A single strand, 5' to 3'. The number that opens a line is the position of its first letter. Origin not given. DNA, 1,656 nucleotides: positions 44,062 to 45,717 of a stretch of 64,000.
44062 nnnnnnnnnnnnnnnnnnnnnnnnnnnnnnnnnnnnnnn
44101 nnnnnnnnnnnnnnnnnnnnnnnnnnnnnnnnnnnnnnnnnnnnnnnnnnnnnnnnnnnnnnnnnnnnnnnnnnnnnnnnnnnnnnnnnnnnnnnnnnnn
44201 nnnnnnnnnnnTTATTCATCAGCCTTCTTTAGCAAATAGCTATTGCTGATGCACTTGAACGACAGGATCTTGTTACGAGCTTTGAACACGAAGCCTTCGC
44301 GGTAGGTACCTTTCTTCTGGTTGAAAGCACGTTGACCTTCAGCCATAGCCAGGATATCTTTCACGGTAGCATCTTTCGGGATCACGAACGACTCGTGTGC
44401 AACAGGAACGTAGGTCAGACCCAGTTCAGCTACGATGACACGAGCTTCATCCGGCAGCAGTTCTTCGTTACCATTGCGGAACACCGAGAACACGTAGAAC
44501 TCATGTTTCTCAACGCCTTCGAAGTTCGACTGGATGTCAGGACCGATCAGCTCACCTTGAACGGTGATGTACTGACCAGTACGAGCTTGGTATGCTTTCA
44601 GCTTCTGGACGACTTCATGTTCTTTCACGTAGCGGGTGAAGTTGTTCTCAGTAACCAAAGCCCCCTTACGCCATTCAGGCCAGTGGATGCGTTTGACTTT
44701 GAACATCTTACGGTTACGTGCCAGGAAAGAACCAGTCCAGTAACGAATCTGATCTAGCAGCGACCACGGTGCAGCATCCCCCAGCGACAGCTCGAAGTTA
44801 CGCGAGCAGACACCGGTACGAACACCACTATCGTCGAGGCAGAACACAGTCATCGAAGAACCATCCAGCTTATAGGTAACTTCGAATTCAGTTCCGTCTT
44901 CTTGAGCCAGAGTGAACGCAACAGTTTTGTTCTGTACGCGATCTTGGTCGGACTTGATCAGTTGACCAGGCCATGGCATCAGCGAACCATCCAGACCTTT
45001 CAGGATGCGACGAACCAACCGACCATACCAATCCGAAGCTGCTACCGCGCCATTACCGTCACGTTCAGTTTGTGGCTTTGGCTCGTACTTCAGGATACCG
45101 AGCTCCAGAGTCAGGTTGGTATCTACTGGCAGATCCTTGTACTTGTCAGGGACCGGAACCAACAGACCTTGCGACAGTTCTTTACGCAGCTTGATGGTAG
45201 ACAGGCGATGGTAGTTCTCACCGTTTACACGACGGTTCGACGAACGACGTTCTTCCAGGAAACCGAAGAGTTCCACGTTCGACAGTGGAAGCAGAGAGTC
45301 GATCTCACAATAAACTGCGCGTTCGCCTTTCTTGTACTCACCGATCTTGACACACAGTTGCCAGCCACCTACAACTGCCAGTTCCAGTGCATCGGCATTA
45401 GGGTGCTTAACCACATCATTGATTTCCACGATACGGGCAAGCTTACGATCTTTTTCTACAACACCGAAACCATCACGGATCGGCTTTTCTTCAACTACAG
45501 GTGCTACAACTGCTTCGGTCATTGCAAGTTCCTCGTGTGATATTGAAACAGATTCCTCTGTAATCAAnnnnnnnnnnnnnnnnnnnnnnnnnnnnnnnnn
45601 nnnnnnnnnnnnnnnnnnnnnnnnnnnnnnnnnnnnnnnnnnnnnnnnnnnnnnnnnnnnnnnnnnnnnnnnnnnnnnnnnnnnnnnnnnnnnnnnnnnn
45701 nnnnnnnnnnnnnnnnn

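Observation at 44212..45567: Unusual domain fusion: EMAP/Myf-like tRNA-binding OB fold at the N-terminus of a KxDG RNA ligase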

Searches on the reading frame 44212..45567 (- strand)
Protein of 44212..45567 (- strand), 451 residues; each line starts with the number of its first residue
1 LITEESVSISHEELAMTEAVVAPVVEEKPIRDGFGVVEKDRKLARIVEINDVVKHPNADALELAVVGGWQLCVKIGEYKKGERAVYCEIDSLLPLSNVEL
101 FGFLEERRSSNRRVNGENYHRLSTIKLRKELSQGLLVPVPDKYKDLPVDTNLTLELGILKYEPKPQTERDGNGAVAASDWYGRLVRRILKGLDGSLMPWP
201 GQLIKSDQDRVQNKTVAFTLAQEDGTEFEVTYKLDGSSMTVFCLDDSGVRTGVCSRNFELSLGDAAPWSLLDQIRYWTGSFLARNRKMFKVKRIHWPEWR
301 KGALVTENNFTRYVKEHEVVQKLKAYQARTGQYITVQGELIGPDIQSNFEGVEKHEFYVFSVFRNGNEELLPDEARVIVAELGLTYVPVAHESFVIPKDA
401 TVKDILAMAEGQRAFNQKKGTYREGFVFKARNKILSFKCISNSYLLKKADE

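Call 3: search_protein_families(library=pfam, proteins=[window:44212-45567:-], max_evalue=1)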
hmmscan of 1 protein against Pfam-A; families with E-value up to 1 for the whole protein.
window:44212-45567:- (451 aa): 2 families
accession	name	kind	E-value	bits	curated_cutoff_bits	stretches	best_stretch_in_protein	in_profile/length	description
PF21189.3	PHA02142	-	2.2e-23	83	27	1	43-139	1-92/92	PHA02142 OB-fold domain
PF09414.15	RNA_ligase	-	2.1e-20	74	27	1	227-437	2-168/171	RNA ligase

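Call 4: search_protein_families(library=phrogs, proteins=[window:44212-45567:-], max_evalue=0.01)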
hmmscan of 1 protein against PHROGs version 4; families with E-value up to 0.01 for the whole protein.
window:44212-45567:- (451 aa): 2 families
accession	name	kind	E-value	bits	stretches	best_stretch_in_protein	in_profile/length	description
phrog_968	-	DNA, RNA and nucleotide metabolism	1.5e-104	351.1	1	36-450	3-394/398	RNA ligase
phrog_548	-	DNA, RNA and nucleotide metabolism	4.9e-11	43.4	1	306-432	68-214/341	RNA ligase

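Call 5: search_protein_families(library=ncbifam, proteins=[window:44212-45567:-], max_evalue=1)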
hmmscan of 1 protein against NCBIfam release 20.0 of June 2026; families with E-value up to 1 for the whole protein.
window:44212-45567:- (451 aa): 3 families
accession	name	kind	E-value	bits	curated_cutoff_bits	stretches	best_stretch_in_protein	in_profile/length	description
TIGR02306.1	RNA_lig_DRB0094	equivalog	1.1e-40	139.6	151.15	2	43-164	2-124/341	RNA ligase (ATP)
TIGR01209.1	TIGR01209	hypoth_equivalog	0.0014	17.5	136.9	1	336-433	135-228/375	RNA ligase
TIGR02307.1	RNA_lig_RNL2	equivalog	0.0081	15.7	197.15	1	308-365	72-126/326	RNA ligase, Rnl2 family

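Call 6: search_solved_structures(query=window:44212-45567:-, max_evalue=1, show_alignments=3)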
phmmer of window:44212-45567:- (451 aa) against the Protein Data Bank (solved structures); distinct sequences matched with E-value up to 1: 10.
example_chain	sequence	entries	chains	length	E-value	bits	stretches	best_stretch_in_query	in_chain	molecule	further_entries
5cot_A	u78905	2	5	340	2.9e-40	141.6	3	41-171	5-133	Naegleria gruberi RNA ligase | RNA ligase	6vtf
6vt8_A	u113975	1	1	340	1.9e-39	138.9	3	41-171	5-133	RNA Ligase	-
6vt9_A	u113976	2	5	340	1.9e-39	138.9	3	41-171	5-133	RNA ligase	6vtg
6vt3_A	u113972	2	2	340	1.9e-39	138.9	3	41-171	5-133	RNA Ligase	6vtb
6vt4_A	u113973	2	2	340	2e-39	138.9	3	41-171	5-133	RNA Ligase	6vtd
6vt0_A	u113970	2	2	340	2e-39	138.9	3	41-171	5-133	RNA Ligase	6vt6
5cou_A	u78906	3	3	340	2e-39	138.9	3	41-171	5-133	Naegleria gruberi RNA ligase | RNA ligase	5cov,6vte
6vt1_A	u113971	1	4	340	3.7e-39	138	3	41-171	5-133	RNA Ligase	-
6vt5_A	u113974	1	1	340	6.2e-39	137.2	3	42-171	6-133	RNA Ligase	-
6m6q_A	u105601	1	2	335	0.32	13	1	294-379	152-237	Dicer Related Helicase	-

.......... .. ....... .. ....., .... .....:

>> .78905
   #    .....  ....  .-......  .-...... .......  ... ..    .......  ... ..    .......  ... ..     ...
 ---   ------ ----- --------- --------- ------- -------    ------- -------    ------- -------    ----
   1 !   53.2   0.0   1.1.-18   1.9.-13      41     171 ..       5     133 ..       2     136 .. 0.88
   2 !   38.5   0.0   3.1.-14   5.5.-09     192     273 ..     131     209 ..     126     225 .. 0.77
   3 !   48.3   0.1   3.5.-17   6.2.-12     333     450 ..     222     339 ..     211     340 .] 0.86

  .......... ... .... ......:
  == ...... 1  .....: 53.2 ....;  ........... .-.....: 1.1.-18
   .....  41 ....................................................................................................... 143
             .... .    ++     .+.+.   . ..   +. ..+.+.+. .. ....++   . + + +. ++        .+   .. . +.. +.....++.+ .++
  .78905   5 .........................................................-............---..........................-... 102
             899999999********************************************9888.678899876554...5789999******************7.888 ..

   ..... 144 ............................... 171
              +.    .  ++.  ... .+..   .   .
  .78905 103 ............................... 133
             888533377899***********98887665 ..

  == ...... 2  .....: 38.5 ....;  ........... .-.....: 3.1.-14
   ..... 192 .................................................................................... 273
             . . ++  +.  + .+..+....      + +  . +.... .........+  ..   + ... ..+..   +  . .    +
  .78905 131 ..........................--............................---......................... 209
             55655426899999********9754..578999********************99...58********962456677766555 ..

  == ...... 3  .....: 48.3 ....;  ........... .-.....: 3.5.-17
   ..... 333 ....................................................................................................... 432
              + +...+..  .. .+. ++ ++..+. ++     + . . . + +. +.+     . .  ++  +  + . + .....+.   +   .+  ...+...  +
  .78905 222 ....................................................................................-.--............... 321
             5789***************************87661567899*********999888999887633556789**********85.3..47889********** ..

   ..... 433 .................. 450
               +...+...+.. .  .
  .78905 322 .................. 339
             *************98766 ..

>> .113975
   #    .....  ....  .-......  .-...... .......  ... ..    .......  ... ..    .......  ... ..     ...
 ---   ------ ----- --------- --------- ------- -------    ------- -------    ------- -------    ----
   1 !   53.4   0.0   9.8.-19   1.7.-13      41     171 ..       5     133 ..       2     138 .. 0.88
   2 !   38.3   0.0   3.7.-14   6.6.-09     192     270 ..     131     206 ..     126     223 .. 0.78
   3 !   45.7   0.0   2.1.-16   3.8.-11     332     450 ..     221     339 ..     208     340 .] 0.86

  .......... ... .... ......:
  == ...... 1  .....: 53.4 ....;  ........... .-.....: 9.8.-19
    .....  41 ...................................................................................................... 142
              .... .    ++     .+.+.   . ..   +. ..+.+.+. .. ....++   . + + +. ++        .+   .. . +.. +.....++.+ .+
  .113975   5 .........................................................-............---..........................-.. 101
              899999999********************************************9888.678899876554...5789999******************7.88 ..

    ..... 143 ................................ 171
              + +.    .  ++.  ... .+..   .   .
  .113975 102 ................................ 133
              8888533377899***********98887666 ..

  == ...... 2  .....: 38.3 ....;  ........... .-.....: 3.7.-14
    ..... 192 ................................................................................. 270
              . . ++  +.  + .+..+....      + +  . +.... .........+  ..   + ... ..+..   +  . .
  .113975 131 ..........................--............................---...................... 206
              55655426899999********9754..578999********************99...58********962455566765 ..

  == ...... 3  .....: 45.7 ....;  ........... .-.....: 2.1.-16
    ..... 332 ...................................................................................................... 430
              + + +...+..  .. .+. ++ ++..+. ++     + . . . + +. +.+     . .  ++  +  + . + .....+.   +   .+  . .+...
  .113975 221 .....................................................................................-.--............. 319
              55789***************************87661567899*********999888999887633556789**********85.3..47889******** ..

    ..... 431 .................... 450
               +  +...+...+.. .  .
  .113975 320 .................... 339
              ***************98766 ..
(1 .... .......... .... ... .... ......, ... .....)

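Call 11: search_dna_similar(query=window:44212-45522:-, collection=phages, mode=protein, max_rows=40, rows=spread)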
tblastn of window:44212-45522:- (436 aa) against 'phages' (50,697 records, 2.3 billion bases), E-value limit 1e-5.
Records with a match: 338; places in all: 338; records where one place covers at least 80% of the query: 306.
Best place of each record, by identity: 80-90% 1; 60-80% 13; <60% 324.
By first word of the organism name: Pseudomonas 219; Aeromonas 44; Erwinia 10; Sinorhizobium 7; Ralstonia 5; Burkholderia 5; uncultured 5; Xanthomonas 4; Salmonella 4; Yersinia 4; and 18 more.
By host as written in the record: Pseudomonas aeruginosa 75; Pseudomonas aeruginosa PAO1 26; - 24; Pseudomonas aeruginosa PAK 14; Aeromonas salmonicida 13; Aeromonas hydrophila BIOTECH 10089 11; Pseudomonas sp. 9; Pseudomonas syringae pv. porri LMG 28495 8; and 95 more.
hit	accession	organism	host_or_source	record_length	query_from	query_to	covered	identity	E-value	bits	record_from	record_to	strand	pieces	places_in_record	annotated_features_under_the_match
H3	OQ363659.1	Pseudomonas phage D6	Pseudomonas syringae pv. tomato str. ...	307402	13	436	97%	87.3%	0e+0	778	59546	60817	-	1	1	RNA ligase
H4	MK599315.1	Pseudomonas phage PA1C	Pseudomonas aeruginosa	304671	13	431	96%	60.9%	1e-171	539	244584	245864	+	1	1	putative RNA ligase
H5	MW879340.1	Erwinia phage pEa_SNUABM_48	Erwinia amylovora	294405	15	433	96%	42.0%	1e-96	323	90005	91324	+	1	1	hypothetical protein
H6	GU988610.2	Pseudomonas phage JG004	Pseudomonas aeruginosa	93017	15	433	96%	38.8%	6e-69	243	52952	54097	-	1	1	Putative RNA ligase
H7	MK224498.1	Pseudomonas phage Henu5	Pseudomonas aeruginosa ATCC9027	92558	24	433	94%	39.3%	7e-72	251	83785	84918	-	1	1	hypothetical protein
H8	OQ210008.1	Pseudomonas phage JS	Pseudomonas aeruginosa Paer42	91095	24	433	94%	39.2%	1e-69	244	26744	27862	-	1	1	RNA ligase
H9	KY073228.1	Pseudomonas phage Zigelbrucke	Pseudomonas aeruginosa PAO1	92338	24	433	94%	39.0%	4e-70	246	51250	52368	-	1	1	putative RNA ligase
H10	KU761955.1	Pseudomonas phage phiMK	Pseudomonas aeruginosa PAO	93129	24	433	94%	39.0%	6e-70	246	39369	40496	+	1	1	terminator (x3) | tRNA-Gly | hypothetical protein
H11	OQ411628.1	Pseudomonas phage vB_PaeM_PS3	Pseudomonas aeruginosa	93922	24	433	94%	38.9%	4e-68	241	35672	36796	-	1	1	putative RNA ligase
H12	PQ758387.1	Pseudomonas phage 37F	Pseudomonas aeruginosa 147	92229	24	433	94%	38.8%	8e-69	243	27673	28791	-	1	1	hypothetical protein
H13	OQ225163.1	Pseudomonas phage vB_PaeM_B31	Pseudomonas aeruginosa B31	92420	24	433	94%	38.5%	2e-68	241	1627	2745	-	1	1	putative RNA ligase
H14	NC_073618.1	Pseudomonas phage vB_PaeM_B55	Pseudomonas aeruginosa B55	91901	24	433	94%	38.5%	2e-69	244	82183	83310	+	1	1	RNA ligase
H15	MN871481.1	Pseudomonas phage PaSz-1_45_92k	Pseudomonas aeruginosa PAO1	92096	24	433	94%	38.5%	1e-68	242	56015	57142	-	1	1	record has no annotation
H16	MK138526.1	Pseudomonas phage vB_PaeM_LCK69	Pseudomonas aeruginosa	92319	24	433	94%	38.5%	1e-68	242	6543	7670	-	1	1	hypothetical protein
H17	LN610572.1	Pseudomonas phage vB_PaeM_C2-10_Ab02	Pseudomonas aeruginosa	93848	24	433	94%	38.5%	2e-68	241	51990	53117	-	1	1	ORF88: hypothetical protein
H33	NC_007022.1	Aeromonas phage 31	Aeromonas salmonicida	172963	21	435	95%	29.3%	6e-31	132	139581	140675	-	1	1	PHG31ORF209c: RNA ligase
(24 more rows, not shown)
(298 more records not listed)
